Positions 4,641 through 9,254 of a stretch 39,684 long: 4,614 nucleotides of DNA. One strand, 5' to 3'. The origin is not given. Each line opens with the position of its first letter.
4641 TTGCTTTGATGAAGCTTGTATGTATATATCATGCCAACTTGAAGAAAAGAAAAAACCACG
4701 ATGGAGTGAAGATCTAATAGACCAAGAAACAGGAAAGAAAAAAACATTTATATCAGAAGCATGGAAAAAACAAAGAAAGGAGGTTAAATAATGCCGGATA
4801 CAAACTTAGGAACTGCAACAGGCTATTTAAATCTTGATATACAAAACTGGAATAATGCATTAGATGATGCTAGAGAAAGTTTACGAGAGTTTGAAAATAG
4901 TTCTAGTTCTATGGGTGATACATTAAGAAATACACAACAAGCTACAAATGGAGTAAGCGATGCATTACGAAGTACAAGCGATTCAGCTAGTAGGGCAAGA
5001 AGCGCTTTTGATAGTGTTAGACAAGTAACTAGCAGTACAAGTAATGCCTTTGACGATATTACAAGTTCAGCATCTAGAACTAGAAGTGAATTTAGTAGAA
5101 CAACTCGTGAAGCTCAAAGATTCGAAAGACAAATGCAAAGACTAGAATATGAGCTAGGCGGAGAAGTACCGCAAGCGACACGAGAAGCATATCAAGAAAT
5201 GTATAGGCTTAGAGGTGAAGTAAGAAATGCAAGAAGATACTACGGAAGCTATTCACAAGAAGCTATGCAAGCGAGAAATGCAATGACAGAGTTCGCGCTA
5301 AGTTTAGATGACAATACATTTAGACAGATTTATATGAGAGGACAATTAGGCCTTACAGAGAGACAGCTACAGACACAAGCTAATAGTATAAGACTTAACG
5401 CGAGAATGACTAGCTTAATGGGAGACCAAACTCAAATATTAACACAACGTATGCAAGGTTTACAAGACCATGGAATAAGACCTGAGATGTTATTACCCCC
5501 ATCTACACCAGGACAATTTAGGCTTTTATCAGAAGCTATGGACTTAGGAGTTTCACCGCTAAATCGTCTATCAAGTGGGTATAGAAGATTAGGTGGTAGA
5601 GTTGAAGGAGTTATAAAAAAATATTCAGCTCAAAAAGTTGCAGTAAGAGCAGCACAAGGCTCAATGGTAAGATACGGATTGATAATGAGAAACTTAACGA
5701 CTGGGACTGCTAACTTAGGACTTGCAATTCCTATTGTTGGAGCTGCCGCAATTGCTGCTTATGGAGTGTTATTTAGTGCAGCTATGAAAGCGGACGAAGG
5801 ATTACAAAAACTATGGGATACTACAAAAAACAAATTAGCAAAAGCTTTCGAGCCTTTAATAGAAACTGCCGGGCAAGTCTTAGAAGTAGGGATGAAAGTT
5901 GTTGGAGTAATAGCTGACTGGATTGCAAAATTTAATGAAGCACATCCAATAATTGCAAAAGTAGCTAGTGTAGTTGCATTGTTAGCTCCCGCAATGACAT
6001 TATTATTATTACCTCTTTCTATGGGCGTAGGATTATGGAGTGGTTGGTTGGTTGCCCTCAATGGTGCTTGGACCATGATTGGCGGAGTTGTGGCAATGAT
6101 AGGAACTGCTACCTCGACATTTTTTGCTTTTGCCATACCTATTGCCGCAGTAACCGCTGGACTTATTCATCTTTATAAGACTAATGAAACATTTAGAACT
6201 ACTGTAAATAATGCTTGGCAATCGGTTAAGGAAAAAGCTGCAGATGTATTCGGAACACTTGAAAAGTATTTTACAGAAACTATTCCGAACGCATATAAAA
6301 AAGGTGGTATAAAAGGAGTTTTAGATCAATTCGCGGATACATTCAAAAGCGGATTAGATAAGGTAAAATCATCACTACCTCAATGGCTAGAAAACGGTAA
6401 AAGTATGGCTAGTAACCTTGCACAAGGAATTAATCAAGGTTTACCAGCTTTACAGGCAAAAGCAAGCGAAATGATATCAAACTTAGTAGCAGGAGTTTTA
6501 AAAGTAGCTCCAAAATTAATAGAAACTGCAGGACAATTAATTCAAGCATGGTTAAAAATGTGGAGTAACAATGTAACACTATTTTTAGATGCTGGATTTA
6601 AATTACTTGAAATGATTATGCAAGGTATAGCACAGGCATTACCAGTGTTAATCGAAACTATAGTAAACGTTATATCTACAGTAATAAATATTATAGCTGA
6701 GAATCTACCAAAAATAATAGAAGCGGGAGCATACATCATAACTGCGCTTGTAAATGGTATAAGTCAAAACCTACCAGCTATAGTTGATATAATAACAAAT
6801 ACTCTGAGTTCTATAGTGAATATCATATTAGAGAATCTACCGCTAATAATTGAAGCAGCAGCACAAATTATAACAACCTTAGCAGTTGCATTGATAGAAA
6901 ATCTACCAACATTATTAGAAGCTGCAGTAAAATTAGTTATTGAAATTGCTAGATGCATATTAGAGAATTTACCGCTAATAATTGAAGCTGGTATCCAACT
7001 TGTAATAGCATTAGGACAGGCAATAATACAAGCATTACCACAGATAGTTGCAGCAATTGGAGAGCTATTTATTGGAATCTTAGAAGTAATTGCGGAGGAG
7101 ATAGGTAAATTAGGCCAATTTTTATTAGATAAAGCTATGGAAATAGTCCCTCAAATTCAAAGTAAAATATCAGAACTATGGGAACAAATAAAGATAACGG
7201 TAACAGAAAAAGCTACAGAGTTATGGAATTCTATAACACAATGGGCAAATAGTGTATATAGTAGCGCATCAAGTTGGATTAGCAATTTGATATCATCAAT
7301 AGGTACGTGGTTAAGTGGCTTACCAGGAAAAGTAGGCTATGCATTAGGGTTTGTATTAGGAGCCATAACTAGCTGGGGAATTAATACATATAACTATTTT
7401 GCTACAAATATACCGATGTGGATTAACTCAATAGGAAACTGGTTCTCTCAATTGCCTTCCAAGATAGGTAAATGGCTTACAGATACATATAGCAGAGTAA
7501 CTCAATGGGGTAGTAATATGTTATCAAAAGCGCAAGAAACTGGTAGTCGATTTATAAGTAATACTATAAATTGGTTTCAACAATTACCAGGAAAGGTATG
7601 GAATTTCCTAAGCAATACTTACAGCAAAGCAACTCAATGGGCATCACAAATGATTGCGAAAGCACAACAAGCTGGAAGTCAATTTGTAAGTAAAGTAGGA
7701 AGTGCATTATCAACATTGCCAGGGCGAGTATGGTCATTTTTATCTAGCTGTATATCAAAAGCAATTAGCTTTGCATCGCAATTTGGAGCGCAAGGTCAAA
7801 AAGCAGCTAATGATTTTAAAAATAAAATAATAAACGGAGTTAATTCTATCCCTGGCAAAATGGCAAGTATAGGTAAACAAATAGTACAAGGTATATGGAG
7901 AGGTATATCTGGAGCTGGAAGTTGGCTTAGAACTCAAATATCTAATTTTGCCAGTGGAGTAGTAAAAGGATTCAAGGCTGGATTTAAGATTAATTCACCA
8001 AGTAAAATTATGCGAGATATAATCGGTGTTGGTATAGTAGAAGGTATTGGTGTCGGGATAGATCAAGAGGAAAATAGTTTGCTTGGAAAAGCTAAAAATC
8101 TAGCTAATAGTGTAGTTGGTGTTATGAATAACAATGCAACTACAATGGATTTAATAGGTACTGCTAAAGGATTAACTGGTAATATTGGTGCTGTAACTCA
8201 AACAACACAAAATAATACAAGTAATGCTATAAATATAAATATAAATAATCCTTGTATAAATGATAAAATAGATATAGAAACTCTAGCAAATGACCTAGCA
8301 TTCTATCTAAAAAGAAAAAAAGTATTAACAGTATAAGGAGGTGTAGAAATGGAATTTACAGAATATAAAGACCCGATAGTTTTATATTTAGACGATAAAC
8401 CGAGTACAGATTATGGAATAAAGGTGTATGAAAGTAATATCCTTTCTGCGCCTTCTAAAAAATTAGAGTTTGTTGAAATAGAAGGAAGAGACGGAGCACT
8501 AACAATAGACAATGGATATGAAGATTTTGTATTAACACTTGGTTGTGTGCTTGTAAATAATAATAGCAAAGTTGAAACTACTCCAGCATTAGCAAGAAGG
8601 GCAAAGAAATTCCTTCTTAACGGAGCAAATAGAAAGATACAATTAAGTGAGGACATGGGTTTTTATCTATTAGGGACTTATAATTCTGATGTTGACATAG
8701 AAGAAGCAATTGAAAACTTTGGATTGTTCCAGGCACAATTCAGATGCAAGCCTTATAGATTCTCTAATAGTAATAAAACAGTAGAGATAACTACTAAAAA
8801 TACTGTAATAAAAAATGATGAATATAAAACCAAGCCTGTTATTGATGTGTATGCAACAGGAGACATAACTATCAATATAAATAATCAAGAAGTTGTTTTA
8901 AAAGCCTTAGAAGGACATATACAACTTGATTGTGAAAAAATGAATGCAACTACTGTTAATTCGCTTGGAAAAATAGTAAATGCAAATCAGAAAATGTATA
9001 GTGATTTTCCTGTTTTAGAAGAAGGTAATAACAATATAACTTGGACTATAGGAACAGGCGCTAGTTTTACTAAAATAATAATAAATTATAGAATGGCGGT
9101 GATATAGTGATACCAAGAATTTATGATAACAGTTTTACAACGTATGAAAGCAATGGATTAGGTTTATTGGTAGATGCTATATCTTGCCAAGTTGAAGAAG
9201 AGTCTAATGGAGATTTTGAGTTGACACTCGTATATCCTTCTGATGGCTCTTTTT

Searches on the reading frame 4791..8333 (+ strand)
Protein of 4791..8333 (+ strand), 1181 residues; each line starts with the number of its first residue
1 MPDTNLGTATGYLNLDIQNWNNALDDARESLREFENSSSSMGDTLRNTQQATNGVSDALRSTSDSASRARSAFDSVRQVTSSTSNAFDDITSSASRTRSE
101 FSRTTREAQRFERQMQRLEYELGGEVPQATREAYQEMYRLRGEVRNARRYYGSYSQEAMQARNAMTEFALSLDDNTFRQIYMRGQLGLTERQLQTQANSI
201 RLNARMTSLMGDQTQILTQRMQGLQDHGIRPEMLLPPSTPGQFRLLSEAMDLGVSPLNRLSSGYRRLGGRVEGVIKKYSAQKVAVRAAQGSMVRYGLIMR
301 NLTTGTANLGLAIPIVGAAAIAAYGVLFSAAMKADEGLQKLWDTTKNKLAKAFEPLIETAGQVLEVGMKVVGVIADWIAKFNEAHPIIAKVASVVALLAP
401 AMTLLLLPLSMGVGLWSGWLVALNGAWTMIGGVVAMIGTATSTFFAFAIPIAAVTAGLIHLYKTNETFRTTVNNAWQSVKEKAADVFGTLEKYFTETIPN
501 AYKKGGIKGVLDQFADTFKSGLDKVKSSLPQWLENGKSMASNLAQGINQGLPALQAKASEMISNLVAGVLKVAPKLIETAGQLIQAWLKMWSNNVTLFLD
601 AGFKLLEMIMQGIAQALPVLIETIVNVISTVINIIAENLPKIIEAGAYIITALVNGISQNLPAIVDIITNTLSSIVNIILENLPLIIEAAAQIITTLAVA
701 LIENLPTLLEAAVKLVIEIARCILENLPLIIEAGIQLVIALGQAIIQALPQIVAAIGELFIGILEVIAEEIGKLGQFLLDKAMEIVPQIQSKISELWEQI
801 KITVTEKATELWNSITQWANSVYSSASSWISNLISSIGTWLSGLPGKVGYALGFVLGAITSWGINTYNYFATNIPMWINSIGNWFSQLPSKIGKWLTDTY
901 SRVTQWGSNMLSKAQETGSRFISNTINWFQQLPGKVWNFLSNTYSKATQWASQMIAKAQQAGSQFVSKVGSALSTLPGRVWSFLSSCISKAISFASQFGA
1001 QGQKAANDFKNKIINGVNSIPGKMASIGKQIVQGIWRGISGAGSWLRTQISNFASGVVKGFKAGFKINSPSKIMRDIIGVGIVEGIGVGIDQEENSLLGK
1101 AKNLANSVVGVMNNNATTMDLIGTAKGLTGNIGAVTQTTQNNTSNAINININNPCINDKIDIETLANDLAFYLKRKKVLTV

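Call 4: search_protein_families(library=phrogs, proteins=[window:4791-8333:+], max_evalue=0.001)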
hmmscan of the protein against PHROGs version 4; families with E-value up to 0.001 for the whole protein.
window:4791-8333:+ (1181 aa): 26 families (the best 25 are shown)
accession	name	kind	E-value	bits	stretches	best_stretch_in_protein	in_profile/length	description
phrog_1272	-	tail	8.9e-109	366.1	3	965-1179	1379-1604/1606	tail length tape measure protein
phrog_5493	-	tail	7.2e-70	237.5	2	298-838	432-918/1102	tail length tape measure protein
phrog_58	-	tail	1.2e-66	227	2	13-897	181-956/1544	tail length tape measure protein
phrog_4372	-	tail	1.8e-46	159.3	2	649-1116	1144-1565/1681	tail length tape measure protein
phrog_1204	-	tail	2.8e-46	159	2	319-826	551-1009/1483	tail protein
phrog_305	-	tail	7e-37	128.5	3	412-908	156-673/1001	tail length tape measure protein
phrog_24198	-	unknown function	7.5e-30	105.5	2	643-774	8-139/350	-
phrog_28918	-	unknown function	2e-22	79.7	1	845-1157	1001-1308/1445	-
phrog_4200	-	tail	2.8e-22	80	3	447-750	272-569/732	tail length tape measure protein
phrog_1686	-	tail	2.9e-19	69.5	1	942-1153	967-1169/1224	tail length tape measure protein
phrog_1535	-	tail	2e-17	63.7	2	532-883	599-1038/1152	tail length tape measure protein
phrog_167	-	tail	1.1e-16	60.8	2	23-848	333-966/1555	tail length tape measure protein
phrog_1533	-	tail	1.1e-16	60.7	1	792-1129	959-1197/1688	tail length tape measure protein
phrog_4070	-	tail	9.4e-16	58.1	2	635-840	127-331/989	tail length tape measure protein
phrog_5218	-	unknown function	9.7e-16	58.1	2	986-1166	1305-1474/1599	-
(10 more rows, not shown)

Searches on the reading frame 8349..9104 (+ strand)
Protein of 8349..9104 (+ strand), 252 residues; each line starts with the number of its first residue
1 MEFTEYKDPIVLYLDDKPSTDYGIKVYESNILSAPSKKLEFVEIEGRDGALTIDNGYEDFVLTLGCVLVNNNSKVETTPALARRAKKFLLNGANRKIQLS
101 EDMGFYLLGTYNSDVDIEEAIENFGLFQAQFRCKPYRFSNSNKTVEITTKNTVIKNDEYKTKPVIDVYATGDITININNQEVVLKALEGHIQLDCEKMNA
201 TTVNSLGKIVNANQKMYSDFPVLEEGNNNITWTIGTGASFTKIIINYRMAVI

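Call 4: search_protein_families(library=phrogs, proteins=[window:8349-9104:+], max_evalue=0.001)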
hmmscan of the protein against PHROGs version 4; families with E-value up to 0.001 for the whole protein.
window:8349-9104:+ (252 aa): 1 family
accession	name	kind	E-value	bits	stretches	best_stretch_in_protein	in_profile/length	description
phrog_33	-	tail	2.4e-32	113.7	1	12-248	39-274/651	distal tail protein Dit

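Call 63: search_protein_families(library=pfam, proteins=[window:8349-9104:+], max_evalue=0.01)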
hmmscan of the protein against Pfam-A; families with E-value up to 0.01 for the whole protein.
window:8349-9104:+ (252 aa): 1 family
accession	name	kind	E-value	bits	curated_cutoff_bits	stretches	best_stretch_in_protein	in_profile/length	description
PF05709.17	Sipho_tail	-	0.004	17.8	24.2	0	35-72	20-60/118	Phage tail protein RIFT-related domain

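Call 82: search_protein_families(library=ncbifam, proteins=[window:8349-9104:+], max_evalue=0.01)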
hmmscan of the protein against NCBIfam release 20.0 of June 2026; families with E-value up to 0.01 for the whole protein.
window:8349-9104:+ (252 aa): 0 families
